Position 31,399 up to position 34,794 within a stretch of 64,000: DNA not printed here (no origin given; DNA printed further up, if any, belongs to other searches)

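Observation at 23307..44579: Three tail-fibre genes share an N-terminal anchor motif but carry different distal domains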

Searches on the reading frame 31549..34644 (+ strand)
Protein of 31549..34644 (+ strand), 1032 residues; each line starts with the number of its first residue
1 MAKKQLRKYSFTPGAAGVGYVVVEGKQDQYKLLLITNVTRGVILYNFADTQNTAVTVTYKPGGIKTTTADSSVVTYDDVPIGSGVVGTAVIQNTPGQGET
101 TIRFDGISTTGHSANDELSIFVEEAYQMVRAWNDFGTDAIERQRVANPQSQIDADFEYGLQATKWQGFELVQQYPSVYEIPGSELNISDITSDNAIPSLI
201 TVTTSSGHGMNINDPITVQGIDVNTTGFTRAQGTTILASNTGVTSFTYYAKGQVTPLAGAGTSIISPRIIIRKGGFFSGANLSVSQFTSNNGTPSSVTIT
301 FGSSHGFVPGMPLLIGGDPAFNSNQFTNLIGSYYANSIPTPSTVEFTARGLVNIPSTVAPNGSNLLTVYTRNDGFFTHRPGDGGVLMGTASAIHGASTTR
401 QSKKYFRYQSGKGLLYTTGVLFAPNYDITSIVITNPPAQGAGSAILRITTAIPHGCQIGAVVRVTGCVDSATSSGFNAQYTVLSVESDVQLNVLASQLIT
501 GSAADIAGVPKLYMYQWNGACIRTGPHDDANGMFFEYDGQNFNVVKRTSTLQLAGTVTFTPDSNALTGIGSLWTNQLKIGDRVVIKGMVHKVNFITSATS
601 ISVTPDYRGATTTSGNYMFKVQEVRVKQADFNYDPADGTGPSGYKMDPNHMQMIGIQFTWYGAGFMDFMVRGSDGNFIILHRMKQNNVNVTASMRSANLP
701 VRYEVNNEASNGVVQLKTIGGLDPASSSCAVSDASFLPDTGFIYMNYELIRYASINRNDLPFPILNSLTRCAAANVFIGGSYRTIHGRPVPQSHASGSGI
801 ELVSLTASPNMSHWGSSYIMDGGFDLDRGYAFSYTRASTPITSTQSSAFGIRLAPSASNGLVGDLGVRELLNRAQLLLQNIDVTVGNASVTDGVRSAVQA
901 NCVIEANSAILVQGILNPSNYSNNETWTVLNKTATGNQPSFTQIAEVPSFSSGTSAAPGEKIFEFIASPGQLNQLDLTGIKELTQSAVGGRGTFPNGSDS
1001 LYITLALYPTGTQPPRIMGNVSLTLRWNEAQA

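Call 5: search_protein_families(library=pfam, proteins=[window:31549-34644:+], max_evalue=0.01)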
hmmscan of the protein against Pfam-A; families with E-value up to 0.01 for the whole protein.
window:31549-34644:+ (1032 aa): 0 families

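Call 6: search_protein_families(library=phrogs, proteins=[window:31549-34644:+], max_evalue=0.001)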
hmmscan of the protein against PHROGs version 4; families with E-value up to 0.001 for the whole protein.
window:31549-34644:+ (1032 aa): 3 families
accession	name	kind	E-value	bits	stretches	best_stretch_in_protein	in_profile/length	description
phrog_5838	-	head and packaging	5.5e-214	714.2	2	1-758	1-709/1106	virion structural protein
phrog_1645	-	head and packaging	2.9e-31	109.8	1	516-718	137-273/440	virion structural protein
phrog_1980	-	tail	8.2e-08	33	1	553-617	5-73/449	tail fiber protein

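Call 8: search_dna_similar(query=window:31549-34644:+, collection=phages, mode=protein, max_rows=25)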
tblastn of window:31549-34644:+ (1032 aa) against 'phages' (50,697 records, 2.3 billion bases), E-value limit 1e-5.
Records with a match: 142; places in all: 145; records where one place covers at least 80% of the query: 40.
Best place of each record, by identity: <60% 142.
By first word of the organism name: Synechococcus 107; Cyanophage 26; Prochlorococcus 2; Puniceispirillum 2; Marine 1; Caudoviricetes 1; Actinomycetia 1; Phage 1; Virus 1.
By host as written in the record: Synechococcus 79; Synechococcus sp. 19; - 9; Synechococcus sp. WH7803 8; Synechococcus sp. WH8102 7; Synechococcus sp. MW02 4; Synechococcus sp. WH 8102 3; Synechococcus sp. SynWH7803 2; and 7 more.
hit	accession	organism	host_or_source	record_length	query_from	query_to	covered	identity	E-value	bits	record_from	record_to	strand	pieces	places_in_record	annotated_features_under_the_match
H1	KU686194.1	Synechococcus phage S-CAM1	Synechococcus sp.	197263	1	1032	98%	43.6%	3e-158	788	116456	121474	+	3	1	hypothetical protein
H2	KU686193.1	Synechococcus phage S-CAM1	Synechococcus sp.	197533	1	1032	98%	43.6%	3e-158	788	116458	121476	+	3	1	hypothetical protein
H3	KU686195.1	Synechococcus phage S-CAM1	Synechococcus sp.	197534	1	1032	98%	43.6%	3e-158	788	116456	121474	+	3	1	hypothetical protein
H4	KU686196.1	Synechococcus phage S-CAM1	Synechococcus sp.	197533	1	1032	98%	43.6%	3e-158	788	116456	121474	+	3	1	hypothetical protein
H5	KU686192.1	Synechococcus phage S-CAM1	Synechococcus sp.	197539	1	1032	98%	43.6%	3e-158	788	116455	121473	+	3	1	hypothetical protein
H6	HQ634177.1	Synechococcus phage S-CAM1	Synechococcus sp. WH7803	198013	1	1032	98%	43.6%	3e-158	788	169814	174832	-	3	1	hypothetical protein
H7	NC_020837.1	Synechococcus phage S-CAM1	Synechococcus sp. WH7803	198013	1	1032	98%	43.6%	3e-158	788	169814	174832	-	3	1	virion structural protein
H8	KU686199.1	Synechococcus phage S-CAM3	Synechococcus sp.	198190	1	1032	99%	40.7%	3e-155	760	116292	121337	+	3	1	hypothetical protein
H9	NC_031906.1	Synechococcus phage S-CAM3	Synechococcus sp.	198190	1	1032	99%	40.7%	3e-155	760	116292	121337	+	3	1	virion structural protein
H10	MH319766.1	Marine virus AG-345-P14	single cell amplified by WGA-X; seawater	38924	1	1032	100%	39.8%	3e-163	733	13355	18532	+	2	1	record has no annotation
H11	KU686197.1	Synechococcus phage S-CAM3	Synechococcus sp.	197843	1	1032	99%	39.7%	3e-155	761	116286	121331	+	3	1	hypothetical protein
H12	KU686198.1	Synechococcus phage S-CAM3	Synechococcus sp.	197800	1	1032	99%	39.7%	3e-155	761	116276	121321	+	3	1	hypothetical protein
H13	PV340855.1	Synechococcus phage Sf-FR1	Synechococcus sp. WH8102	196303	1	1032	96%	31.7%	7e-79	390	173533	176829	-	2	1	virion structural protein | subtilisin-like serine protease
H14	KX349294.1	Cyanophage S-RIM44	Synechococcus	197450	32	1032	91%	32.3%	8e-77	385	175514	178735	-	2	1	virion structural protein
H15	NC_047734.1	Cyanophage S-RIM44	Synechococcus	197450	32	1032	91%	32.3%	8e-77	385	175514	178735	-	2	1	virion structural protein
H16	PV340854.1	Synechococcus phage Sf-FP1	Synechococcus sp. WH8102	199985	31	1032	91%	32.2%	1e-75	383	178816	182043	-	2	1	virion structural protein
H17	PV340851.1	Synechococcus phage Sf-CH3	Synechococcus sp. WH8102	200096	31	1032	91%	32.2%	1e-75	383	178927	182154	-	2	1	virion structural protein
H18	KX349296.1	Cyanophage S-RIM44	Synechococcus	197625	32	1032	91%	32.0%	3e-76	383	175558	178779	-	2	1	virion structural protein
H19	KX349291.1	Cyanophage S-RIM44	Synechococcus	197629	32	1032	91%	32.0%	3e-76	383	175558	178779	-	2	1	virion structural protein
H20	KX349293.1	Cyanophage S-RIM44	Synechococcus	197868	32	1032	91%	32.0%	3e-76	383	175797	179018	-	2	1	virion structural protein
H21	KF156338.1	Synechococcus phage ACG-2014h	Synechococcus sp. WH7803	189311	32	1032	88%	32.7%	3e-81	403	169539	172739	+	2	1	fiber protein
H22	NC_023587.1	Synechococcus phage ACG-2014h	Synechococcus sp. WH7803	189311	32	1032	88%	32.7%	3e-81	403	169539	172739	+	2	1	virion structural protein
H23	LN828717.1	Synechococcus phage S-PM2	-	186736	31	1032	96%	29.7%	2e-77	373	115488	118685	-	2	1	virion structural protein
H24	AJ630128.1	Synechococcus phage S-PM2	Synechococcus sp. SynWH7803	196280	31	1032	96%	29.7%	2e-77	373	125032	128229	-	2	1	virion structural protein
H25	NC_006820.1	Synechococcus phage S-PM2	Synechococcus sp. SynWH7803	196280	31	1032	96%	29.7%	2e-77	373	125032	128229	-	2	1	virion structural protein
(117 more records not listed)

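Call 10: get_annotated_region(hit=H7, flank=16000)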
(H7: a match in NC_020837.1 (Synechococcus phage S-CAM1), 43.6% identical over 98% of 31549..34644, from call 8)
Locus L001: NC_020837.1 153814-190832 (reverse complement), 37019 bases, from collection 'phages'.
description: Synechococcus phage S-CAM1 genomic sequence.
organism: Synechococcus phage S-CAM1 (NCBI taxid 754037)
taxonomy: Viruses; Duplodnaviria; Heunggongvirae; Uroviricota; Caudoviricetes; Kyanoviridae; Anaposvirus; Anaposvirus socalone
host: Synechococcus sp. WH7803; source: Southern California coast, Pacific Ocean; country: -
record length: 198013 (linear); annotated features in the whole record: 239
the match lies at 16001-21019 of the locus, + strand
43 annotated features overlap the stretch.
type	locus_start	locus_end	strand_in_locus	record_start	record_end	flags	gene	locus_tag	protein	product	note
CDS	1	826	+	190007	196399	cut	-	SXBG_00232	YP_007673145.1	hypothetical protein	-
CDS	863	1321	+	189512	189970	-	-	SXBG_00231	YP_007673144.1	tail protein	-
CDS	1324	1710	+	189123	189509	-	-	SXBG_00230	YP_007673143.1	hypothetical protein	-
CDS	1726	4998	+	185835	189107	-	-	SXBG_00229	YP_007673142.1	tail fiber protein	-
CDS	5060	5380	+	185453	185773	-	-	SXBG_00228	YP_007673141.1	hypothetical protein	-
CDS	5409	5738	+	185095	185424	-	-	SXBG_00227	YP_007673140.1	hypothetical protein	-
CDS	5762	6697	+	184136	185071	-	-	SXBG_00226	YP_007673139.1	hypothetical protein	-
CDS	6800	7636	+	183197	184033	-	-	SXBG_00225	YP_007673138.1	hypothetical protein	-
CDS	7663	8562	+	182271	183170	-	-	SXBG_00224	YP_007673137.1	hypothetical protein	-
CDS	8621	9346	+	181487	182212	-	-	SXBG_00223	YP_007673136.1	hypothetical protein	-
CDS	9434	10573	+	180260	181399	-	-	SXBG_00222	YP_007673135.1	hypothetical protein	-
CDS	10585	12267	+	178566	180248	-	-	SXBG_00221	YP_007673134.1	Nol-like carbamoyltransferase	-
CDS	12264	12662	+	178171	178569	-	-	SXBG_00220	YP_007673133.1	bifunctional heptose 7-phosphate kinase/heptose 1-phosphate adenyltransferase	-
CDS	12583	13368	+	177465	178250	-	-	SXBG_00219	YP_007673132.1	hypothetical protein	-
CDS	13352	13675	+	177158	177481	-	-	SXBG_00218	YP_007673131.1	phosphoheptose isomerase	-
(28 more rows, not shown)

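Call 73: search_solved_structures(query=window:31549-34644:+, max_evalue=0.01)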
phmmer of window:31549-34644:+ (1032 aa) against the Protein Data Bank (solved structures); distinct sequences matched with E-value up to 0.01: 0.

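Call 89: search_protein_families(library=ncbifam, proteins=[window:31549-34644:+], max_evalue=0.01)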
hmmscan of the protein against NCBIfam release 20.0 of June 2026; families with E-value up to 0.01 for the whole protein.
window:31549-34644:+ (1032 aa): 0 families
